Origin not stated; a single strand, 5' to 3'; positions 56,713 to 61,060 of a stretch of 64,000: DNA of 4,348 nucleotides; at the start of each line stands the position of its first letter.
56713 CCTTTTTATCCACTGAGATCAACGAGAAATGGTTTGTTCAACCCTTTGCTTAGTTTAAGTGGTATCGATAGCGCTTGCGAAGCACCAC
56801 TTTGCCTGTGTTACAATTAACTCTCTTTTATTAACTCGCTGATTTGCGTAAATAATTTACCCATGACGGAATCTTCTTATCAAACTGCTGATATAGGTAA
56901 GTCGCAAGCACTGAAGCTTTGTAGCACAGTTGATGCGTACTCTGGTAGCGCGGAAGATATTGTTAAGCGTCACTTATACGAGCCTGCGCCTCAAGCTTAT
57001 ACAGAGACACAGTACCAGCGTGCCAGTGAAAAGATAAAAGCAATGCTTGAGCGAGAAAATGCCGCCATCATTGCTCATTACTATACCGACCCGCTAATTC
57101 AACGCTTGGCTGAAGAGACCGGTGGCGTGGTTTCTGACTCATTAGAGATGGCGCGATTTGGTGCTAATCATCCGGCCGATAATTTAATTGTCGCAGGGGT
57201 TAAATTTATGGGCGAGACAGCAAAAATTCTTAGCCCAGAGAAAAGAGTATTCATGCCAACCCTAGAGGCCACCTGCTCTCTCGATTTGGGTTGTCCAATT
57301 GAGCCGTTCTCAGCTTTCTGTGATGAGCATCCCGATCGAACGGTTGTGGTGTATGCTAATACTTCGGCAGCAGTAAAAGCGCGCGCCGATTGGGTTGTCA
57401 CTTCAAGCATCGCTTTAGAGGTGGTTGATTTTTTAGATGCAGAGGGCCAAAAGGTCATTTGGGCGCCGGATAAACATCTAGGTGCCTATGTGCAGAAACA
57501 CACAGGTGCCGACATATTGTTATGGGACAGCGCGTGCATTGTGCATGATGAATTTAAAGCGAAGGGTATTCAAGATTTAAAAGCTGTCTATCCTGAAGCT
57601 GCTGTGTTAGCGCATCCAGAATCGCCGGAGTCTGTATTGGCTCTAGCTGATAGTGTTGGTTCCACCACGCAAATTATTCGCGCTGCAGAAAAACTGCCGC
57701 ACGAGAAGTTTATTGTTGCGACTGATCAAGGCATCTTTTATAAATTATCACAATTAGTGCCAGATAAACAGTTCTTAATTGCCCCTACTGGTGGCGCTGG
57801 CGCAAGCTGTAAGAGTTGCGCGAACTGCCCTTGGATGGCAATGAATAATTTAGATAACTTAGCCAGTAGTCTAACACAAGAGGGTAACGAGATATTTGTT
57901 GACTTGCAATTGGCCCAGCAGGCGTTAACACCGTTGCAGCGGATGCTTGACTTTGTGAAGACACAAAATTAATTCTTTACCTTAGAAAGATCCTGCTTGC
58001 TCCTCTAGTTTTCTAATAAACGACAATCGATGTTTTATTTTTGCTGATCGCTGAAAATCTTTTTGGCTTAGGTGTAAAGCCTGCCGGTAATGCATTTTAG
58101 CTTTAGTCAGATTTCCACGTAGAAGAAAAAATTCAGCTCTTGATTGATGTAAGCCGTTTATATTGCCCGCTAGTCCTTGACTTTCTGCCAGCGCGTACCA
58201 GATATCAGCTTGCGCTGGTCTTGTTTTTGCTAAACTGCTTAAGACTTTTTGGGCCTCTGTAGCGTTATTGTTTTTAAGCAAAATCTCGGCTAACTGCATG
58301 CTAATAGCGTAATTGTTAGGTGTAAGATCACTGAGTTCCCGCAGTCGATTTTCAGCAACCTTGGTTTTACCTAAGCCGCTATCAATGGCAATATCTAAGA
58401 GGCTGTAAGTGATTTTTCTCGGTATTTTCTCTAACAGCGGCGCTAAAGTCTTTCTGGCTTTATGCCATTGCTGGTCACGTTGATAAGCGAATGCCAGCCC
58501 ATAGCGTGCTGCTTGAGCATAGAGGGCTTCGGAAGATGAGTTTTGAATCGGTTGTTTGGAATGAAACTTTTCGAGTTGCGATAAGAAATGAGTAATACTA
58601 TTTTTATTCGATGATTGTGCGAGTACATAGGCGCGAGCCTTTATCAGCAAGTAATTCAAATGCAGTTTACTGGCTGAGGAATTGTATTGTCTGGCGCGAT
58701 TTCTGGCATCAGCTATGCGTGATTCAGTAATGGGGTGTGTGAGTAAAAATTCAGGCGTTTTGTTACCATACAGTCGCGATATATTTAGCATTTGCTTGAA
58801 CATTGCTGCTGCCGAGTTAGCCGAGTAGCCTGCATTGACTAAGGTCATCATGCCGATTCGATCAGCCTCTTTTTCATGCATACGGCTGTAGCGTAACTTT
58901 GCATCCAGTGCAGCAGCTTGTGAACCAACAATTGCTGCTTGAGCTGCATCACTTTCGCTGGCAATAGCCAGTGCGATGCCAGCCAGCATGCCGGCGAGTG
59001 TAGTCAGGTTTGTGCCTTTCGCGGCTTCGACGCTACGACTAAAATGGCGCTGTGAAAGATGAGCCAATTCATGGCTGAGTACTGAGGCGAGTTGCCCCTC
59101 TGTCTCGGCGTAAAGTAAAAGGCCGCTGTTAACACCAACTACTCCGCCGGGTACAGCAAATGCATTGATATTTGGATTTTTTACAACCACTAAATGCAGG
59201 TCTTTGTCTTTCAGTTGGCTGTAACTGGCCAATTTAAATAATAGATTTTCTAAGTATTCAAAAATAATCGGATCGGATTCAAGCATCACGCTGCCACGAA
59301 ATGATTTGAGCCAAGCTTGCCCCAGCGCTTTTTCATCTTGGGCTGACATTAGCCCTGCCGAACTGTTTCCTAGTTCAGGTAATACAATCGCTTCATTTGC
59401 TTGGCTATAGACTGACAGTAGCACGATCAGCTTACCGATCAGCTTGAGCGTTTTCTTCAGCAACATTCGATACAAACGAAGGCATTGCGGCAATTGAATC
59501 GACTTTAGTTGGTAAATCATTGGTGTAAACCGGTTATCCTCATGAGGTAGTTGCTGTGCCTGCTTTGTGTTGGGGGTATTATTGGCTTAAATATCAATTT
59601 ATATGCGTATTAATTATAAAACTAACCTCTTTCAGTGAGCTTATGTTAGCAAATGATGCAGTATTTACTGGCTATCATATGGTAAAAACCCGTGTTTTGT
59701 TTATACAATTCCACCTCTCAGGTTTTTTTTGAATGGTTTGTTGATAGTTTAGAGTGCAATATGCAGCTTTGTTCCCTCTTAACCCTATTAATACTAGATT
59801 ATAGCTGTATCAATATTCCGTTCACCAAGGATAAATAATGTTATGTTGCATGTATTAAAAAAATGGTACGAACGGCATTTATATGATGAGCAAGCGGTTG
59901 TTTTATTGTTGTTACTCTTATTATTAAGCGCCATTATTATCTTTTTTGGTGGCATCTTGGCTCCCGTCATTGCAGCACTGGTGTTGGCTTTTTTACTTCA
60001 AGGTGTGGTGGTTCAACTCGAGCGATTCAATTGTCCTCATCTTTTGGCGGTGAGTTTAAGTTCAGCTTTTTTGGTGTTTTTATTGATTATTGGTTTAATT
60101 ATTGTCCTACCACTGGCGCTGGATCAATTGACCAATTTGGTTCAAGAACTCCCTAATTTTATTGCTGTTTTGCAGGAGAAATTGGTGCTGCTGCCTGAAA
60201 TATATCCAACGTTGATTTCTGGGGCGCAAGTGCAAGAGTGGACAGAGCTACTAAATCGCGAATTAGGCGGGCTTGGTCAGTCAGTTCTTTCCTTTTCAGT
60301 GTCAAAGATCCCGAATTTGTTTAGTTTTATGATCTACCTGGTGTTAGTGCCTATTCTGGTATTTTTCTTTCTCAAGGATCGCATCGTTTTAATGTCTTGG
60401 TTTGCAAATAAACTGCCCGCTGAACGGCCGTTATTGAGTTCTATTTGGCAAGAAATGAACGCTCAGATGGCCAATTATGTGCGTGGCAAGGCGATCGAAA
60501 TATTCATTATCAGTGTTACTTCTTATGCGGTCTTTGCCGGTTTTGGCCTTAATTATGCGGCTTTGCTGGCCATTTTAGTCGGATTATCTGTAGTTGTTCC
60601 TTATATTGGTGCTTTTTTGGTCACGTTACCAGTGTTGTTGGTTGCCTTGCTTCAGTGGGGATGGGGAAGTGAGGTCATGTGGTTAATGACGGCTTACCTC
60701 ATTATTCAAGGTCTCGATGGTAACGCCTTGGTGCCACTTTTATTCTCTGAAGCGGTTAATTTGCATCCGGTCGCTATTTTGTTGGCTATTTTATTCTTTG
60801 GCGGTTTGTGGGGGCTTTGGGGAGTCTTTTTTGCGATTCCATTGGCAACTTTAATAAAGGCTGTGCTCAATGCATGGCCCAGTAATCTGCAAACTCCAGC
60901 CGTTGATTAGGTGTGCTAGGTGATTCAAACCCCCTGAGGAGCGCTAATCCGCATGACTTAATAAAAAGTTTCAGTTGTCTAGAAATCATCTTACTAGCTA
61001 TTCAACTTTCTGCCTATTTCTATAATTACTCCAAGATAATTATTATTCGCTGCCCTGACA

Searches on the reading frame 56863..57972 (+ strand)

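Call 36: search_protein_families(library=pfam, proteins=[window:56863-57972:+], max_evalue=0.00001)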
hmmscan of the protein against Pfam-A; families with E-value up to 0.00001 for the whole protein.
window:56863-57972:+ (369 aa): 1 family
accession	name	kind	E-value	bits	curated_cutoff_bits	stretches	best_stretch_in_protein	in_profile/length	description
PF02445.21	NadA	-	9.5e-103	343.8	27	1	56-363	1-295/295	Quinolinate synthetase A protein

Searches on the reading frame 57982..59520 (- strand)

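Call 36: search_protein_families(library=pfam, proteins=[window:57982-59520:-], max_evalue=0.00001)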
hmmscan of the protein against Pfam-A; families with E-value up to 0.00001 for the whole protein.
window:57982-59520:- (512 aa): 3 families
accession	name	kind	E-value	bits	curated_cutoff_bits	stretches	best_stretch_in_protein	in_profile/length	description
PF01435.24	Peptidase_M48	-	1.8e-33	116.4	20.3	1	88-275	5-185/186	Peptidase family M48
PF14559.12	TPR_19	-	5e-12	46.4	25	1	384-445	5-66/68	Tetratricopeptide repeat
PF13428.12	TPR_14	-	1.3e-09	38.2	23.5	0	408-446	5-43/44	Tetratricopeptide repeat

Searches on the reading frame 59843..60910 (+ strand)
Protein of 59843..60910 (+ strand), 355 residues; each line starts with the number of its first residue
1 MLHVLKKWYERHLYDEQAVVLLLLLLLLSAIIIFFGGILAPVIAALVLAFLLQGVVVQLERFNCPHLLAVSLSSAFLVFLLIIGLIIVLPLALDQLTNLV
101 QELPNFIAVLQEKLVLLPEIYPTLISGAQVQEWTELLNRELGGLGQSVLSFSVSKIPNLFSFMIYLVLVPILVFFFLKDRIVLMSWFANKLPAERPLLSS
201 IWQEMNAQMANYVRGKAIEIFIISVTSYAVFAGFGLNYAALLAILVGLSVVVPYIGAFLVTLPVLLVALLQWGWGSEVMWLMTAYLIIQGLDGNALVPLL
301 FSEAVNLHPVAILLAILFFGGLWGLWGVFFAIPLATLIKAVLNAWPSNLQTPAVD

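Call 36: search_protein_families(library=pfam, proteins=[window:59843-60910:+], max_evalue=0.00001)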
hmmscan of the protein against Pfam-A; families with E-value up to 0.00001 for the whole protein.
window:59843-60910:+ (355 aa): 1 family
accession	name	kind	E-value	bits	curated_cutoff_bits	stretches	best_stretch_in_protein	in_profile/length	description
PF01594.21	AI-2E_transport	-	6.1e-68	229.8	34.3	1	20-345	3-326/327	AI-2E family transporter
